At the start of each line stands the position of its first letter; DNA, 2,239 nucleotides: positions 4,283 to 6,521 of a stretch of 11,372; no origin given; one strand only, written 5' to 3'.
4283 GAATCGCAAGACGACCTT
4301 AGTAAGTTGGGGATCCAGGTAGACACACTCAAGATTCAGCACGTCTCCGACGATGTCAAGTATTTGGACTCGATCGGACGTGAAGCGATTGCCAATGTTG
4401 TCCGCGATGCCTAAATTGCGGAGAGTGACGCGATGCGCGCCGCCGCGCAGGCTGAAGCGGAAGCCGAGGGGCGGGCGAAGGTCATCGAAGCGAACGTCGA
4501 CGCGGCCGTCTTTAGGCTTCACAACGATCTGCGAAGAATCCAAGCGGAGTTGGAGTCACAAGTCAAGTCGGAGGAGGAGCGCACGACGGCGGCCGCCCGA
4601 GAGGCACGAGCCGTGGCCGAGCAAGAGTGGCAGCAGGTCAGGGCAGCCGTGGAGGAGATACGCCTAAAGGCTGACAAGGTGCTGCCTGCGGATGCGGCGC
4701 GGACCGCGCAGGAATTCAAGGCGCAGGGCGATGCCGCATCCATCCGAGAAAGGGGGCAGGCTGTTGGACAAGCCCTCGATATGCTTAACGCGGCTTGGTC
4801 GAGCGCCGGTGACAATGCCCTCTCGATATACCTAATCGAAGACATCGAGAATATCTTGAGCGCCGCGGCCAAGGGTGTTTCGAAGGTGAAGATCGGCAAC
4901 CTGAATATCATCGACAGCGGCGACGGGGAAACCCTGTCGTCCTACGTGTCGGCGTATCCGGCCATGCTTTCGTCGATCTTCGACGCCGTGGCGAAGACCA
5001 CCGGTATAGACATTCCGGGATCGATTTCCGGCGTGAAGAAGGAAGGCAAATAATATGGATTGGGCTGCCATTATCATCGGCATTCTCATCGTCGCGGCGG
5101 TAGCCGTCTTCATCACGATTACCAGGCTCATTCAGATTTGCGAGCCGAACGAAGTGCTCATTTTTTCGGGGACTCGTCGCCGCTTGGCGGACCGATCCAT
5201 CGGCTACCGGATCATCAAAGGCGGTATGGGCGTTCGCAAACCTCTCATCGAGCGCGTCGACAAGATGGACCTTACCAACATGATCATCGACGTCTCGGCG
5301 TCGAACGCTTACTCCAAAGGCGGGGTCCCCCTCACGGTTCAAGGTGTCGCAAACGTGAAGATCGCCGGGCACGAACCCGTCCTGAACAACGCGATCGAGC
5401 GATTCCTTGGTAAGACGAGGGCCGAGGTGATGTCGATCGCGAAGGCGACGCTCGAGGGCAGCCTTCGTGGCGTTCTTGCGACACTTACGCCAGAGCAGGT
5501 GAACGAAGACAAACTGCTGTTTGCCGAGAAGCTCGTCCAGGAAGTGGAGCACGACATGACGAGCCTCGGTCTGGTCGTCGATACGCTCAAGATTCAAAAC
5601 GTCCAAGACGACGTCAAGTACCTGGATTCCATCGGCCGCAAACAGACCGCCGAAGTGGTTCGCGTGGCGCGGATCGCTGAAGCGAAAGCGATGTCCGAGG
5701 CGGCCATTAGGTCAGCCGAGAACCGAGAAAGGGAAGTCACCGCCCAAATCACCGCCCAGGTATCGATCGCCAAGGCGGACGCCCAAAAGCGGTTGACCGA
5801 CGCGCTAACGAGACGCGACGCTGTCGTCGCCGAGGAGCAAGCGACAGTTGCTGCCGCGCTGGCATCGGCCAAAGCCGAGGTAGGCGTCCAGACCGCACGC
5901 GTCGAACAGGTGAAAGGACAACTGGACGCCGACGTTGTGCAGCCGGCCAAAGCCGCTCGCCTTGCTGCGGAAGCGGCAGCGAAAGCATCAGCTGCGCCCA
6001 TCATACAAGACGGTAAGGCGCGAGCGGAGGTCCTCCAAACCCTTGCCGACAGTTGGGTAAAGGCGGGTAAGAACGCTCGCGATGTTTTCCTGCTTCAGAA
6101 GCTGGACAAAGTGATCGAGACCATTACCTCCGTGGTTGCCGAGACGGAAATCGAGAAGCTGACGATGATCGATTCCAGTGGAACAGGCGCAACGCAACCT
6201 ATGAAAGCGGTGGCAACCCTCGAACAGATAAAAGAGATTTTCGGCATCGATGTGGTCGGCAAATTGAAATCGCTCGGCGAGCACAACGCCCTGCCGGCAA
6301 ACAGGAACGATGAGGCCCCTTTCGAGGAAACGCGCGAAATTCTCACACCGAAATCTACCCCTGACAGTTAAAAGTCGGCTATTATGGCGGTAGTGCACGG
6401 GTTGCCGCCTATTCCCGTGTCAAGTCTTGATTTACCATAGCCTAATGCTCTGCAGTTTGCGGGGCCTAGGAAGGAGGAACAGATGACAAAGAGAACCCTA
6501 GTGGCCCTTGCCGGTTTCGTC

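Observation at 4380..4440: Flotillin paralog interrupted by a single in-frame TAA, with the downstream half keeping its own RBS and ATG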

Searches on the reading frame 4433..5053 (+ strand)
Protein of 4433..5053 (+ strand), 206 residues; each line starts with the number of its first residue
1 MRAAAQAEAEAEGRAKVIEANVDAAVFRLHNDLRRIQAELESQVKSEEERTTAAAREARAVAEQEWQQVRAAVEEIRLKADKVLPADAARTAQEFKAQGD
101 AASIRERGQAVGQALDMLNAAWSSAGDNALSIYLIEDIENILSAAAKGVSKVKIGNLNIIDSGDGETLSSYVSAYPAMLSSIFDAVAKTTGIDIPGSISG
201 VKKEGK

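Call 6: search_protein_families(library=pfam, proteins=[window:4433-5050:+], max_evalue=0.01)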
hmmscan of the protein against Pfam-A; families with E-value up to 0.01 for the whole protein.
window:4433-5050:+ (206 aa): 0 families

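Call 12: find_encoding_contigs(protein=window:4433-5053:+, flank=3000, max_places=10)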
Protein window:4433-5053:+ (206 aa): 1 contig read that carries it; 1 place shown.
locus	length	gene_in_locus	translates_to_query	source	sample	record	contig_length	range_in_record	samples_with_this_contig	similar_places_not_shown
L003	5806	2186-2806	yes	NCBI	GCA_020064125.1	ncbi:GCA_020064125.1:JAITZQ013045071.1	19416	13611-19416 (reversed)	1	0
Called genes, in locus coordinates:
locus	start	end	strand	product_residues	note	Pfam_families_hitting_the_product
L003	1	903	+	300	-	?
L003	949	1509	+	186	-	PF25842:NfeD_TM (weak)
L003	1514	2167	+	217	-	PF01145:Band_7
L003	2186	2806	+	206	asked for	-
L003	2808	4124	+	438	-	PF01145:Band_7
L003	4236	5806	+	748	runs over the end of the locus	-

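Call 24: search_protein_families(library=ncbifam, proteins=[window:4433-5050:+], max_evalue=0.01)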
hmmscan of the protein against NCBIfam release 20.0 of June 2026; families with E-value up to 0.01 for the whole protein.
window:4433-5050:+ (206 aa): 1 family
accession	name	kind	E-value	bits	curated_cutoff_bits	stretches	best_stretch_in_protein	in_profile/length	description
NF058507.1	FlotScfldFlot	equivalog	2.6e-05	23.5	700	1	34-200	304-474/477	flotillin lipid rafts scaffold protein FloT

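Call 26: find_homologous_proteins(query=window:4433-5050:+, max_evalue=1e-10)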
Query window:4433-5050:+ (206 aa): 24 proteins with E <= 1e-10 among 2027 candidates.
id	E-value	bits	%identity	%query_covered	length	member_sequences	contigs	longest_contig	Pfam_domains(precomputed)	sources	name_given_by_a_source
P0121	2.4e-118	410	100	100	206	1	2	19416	-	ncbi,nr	ncbi:MAG: hypothetical protein H0W86_03990 [Armatimonadetes bacterium]|nr:hypothetical protein [Arma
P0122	5.0e-79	282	71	99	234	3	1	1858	-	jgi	jgi:flotillin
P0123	3.2e-77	277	70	97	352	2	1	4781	PF01145.32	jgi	jgi:flotillin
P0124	2.6e-76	274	71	97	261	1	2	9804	-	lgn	-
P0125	2.5e-75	270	69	98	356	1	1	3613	PF01145.32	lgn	-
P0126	1.2e-70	255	65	100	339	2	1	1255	PF01145.32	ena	-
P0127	2.7e-70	254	63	99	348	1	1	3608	PF01145.32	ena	-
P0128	5.1e-70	253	64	100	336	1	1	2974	PF01145.32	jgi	jgi:flotillin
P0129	4.9e-68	247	61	99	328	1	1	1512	PF01145.32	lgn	-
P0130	7.2e-68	246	62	98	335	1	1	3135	PF01145.32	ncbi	ncbi:MAG TPA: SPFH domain-containing protein, partial [Fimbriimonas sp.]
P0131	6.7e-67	243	60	91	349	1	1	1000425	PF01145.32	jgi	-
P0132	2.2e-66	241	61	98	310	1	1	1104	PF01145.32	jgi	jgi:flotillin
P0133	4.5e-66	240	63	97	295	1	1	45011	PF01145.32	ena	-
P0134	5.3e-65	237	61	97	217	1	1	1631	-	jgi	-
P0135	8.8e-63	230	62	94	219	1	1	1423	-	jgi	jgi:flotillin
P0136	2.3e-57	212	55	89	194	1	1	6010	-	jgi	jgi:flotillin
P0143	4.7e-25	107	66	45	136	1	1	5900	-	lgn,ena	-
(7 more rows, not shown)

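Call 28: find_encoding_contigs(protein=P0134, flank=3000, max_places=3)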
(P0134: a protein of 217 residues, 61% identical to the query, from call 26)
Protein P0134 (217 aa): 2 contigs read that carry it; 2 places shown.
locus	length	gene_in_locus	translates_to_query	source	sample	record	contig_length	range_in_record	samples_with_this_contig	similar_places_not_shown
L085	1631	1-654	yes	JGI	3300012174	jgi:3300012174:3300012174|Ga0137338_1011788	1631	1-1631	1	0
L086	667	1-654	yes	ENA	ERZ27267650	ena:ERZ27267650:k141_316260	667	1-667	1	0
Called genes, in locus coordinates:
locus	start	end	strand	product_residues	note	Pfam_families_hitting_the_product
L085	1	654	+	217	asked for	?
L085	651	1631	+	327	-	?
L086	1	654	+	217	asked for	?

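Call 29: find_encoding_contigs(protein=P0133, flank=3000, max_places=3)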
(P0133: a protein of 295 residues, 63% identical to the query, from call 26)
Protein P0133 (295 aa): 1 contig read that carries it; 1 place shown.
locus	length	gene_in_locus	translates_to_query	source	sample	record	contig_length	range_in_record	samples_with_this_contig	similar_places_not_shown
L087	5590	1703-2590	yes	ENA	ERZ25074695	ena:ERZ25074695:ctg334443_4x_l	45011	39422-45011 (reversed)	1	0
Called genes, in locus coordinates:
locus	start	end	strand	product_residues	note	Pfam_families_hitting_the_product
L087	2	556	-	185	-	?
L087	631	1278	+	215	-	PF01957:NfeD (weak)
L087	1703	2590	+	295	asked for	PF01145:Band_7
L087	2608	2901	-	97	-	-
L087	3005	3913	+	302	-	-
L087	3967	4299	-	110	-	PF20319:DUF6614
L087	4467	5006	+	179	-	PF00881:Nitroreductase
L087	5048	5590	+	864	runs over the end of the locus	PF00483:NTP_transferase, PF12804:NTP_transf_3, PF00132:Hexapep (weak), PF24894:Hexapep_GlmU (weak), PF25084:LbH_EIF2B, PF25087:GMPPB_C, PF02878:PGM_PMM_I, PF02879:PGM_PMM_II (weak), +1 more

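Call 30: find_encoding_contigs(protein=P0124, flank=3000, max_places=3)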
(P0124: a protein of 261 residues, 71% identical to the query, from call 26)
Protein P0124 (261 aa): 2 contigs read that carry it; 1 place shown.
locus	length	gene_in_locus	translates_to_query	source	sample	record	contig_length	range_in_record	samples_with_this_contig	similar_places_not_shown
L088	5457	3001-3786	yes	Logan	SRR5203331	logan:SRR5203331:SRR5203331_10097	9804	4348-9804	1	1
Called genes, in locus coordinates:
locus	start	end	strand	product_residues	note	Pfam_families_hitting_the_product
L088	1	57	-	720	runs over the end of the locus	-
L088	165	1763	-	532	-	-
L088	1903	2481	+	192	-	-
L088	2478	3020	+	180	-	PF01145:Band_7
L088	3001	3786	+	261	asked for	-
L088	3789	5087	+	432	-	PF01145:Band_7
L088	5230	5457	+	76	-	?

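Call 31: find_encoding_contigs(protein=P0121, flank=10000, max_places=10)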
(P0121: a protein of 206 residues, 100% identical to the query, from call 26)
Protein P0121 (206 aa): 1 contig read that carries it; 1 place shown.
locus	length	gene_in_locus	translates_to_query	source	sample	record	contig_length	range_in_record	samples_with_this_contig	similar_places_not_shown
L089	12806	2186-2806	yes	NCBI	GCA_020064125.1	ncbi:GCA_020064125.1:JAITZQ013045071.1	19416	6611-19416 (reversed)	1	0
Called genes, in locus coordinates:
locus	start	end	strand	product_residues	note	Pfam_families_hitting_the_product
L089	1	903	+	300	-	?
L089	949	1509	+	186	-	PF25842:NfeD_TM (weak)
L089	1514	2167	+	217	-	PF01145:Band_7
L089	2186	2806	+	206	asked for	-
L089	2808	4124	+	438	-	PF01145:Band_7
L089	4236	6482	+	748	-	-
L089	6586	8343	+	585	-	PF07995:GSDH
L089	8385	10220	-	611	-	-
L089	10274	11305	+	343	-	PF01628:HrcA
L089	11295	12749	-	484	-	PF20154:LNT_N, PF00795:CN_hydrolase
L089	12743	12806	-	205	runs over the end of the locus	PF00300:His_Phos_1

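Call 59: find_encoding_contigs(protein=P0143, flank=3000, max_places=3)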
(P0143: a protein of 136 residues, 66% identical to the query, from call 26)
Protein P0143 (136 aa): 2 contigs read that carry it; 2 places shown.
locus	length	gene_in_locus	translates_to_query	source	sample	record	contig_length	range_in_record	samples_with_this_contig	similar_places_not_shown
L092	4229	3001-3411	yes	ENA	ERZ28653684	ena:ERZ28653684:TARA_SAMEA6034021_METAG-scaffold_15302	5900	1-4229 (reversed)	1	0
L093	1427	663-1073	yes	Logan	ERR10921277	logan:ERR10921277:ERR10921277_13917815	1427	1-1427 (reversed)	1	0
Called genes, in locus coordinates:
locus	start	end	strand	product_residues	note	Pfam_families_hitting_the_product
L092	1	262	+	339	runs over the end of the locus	-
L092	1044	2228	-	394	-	PF00691:OmpA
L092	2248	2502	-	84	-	-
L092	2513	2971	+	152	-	PF01145:Band_7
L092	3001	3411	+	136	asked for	-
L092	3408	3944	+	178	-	PF01145:Band_7 (faint)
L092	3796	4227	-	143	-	?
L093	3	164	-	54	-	?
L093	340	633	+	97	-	PF01145:Band_7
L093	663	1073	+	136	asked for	-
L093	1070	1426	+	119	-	?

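Call 60: find_encoding_contigs(protein=P0136, flank=3000, max_places=3)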
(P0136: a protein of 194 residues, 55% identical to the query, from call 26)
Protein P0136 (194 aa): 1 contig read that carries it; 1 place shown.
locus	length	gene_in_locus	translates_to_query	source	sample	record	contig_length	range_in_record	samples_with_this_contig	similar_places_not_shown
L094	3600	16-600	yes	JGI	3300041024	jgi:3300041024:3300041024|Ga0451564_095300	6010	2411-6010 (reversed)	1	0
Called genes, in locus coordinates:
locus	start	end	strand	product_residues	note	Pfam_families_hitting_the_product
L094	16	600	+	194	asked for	-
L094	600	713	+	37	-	-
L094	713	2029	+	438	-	PF01145:Band_7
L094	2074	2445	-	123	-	PF00903:Glyoxalase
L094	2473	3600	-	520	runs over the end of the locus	PF19568:Spore_III_AA, PF00004:AAA (weak), PF25516:PTPase, PF01424:R3H (weak)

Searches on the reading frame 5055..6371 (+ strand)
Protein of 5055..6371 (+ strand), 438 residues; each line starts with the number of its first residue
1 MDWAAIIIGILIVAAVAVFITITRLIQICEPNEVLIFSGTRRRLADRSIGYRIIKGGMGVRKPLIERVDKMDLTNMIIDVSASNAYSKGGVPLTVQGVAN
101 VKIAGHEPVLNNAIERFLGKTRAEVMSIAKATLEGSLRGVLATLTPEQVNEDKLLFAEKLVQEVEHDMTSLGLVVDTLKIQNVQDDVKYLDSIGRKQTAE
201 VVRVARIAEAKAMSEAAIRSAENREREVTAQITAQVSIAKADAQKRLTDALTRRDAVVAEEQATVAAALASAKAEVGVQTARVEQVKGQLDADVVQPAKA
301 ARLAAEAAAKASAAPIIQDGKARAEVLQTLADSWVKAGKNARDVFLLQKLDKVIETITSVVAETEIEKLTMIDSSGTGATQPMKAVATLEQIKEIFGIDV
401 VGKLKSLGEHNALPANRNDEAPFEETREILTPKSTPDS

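Call 6: search_protein_families(library=pfam, proteins=[window:5055-6368:+], max_evalue=0.01)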
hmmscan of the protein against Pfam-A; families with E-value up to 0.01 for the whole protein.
window:5055-6368:+ (438 aa): 1 family
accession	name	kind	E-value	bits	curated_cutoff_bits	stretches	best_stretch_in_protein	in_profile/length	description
PF01145.31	Band_7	-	5.1e-21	75.9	23.6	1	29-212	3-174/176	SPFH domain / Band 7 family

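Call 11: find_encoding_contigs(protein=window:5055-6371:+, flank=10000, max_places=10)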
Protein window:5055-6371:+ (438 aa): 1 contig read that carries it; 1 place shown.
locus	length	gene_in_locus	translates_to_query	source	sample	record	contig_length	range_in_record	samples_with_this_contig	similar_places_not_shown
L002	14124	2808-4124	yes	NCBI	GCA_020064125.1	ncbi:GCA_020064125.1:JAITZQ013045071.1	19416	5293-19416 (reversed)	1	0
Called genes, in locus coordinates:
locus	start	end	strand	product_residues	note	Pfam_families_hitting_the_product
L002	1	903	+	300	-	?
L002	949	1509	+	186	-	PF25842:NfeD_TM (weak)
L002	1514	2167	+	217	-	PF01145:Band_7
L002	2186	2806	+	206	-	-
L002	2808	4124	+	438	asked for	PF01145:Band_7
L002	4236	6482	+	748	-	-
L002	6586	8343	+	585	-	PF07995:GSDH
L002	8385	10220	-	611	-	-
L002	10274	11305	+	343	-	PF01628:HrcA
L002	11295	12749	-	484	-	PF20154:LNT_N, PF00795:CN_hydrolase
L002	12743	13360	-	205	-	PF00300:His_Phos_1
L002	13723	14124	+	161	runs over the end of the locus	-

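Call 24: search_protein_families(library=ncbifam, proteins=[window:5055-6368:+], max_evalue=0.01)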
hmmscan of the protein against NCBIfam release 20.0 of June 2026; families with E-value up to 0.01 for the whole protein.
window:5055-6368:+ (438 aa): 1 family
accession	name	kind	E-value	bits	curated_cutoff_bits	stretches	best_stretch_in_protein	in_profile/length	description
NF058507.1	FlotScfldFlot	equivalog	9.9e-43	146.9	700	1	6-287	5-289/477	flotillin lipid rafts scaffold protein FloT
